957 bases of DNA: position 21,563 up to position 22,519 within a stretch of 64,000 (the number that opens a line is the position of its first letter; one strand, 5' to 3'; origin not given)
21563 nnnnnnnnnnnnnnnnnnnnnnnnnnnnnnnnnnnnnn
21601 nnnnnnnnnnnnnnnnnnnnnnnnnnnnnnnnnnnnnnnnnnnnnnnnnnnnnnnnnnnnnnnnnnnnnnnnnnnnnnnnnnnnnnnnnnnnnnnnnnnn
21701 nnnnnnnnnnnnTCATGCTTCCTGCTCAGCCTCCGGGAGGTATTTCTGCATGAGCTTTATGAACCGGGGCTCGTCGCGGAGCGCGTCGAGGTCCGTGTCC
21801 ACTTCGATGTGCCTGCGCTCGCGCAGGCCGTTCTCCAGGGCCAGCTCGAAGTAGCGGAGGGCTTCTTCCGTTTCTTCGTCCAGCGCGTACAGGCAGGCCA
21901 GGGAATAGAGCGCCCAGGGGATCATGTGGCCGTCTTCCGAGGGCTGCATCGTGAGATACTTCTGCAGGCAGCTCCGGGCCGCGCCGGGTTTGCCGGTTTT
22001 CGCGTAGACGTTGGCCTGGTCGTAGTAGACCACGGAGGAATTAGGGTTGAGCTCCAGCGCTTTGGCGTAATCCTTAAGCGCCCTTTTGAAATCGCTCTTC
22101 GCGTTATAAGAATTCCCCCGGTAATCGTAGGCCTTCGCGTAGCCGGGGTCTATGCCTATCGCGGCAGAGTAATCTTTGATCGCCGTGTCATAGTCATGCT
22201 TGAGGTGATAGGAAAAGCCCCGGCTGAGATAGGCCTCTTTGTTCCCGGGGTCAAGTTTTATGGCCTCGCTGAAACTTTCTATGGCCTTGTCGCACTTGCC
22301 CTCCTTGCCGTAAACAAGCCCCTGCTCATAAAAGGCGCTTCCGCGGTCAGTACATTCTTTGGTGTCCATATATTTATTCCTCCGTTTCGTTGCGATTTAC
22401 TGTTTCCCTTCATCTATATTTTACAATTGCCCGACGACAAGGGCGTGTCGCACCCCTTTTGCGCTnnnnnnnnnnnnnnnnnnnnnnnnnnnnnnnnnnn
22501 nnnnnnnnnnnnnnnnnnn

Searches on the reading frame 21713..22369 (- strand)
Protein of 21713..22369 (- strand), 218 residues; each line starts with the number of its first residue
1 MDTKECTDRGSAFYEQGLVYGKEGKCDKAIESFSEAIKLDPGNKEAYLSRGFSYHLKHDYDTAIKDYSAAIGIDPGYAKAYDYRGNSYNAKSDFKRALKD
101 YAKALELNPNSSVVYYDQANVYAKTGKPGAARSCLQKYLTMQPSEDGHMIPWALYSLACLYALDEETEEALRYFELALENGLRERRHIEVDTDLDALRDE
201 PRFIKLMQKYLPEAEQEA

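Call 52: search_protein_families(library=pfam, proteins=[window:21713-22369:-], max_evalue=0.001)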
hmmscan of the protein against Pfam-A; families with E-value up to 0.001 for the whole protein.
window:21713-22369:- (218 aa): 20 families
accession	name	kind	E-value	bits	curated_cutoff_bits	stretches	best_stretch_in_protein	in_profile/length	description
PF00515.34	TPR_1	-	7.1e-33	111.5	27.8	3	79-110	2-33/34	Tetratricopeptide repeat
PF07719.23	TPR_2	-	8.8e-28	94.5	27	2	78-110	1-33/34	Tetratricopeptide repeat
PF13181.12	TPR_8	-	5.3e-21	73.4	25.7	1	12-42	3-33/34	Tetratricopeptide repeat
PF13431.12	TPR_17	-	1.2e-20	72.4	24.4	2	101-132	2-33/34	Tetratricopeptide repeat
PF13414.12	TPR_11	-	1.3e-19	70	26.8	3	17-56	1-40/42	TPR repeat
PF13432.12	TPR_16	-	2.4e-17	63.5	32.7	2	14-78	1-65/65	Tetratricopeptide repeat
PF13424.12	TPR_12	-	7.7e-17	61.7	30.1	2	114-179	5-73/77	Tetratricopeptide repeat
PF13428.12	TPR_14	-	9.4e-15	54.1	23.5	0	79-119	2-42/44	Tetratricopeptide repeat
PF14559.12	TPR_19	-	6.4e-14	52.5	25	1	91-143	4-56/68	Tetratricopeptide repeat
PF13371.12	TPR_9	-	1e-11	45.1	35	1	87-144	4-61/73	Tetratricopeptide repeat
PF13174.12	TPR_6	-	3e-11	43.6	26.3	0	12-42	2-32/33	Tetratricopeptide repeat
PF13176.12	TPR_7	-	9.3e-09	35.1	27.9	0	153-181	1-31/36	Tetratricopeptide repeat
PF23914.1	TPR_CcmH_CycH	-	5.5e-07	30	42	0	89-178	61-148/158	Cytochrome c-type biogenesis protein H TPR domain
PF13429.12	TPR_15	-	1.5e-06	28.3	26.2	0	83-149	151-216/280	Tetratricopeptide repeat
PF24575.1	TPR_Slam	-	5.7e-06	27.1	35.2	0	88-131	57-100/104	Surface lipoprotein assembly modifier, N-terminal TPR repeats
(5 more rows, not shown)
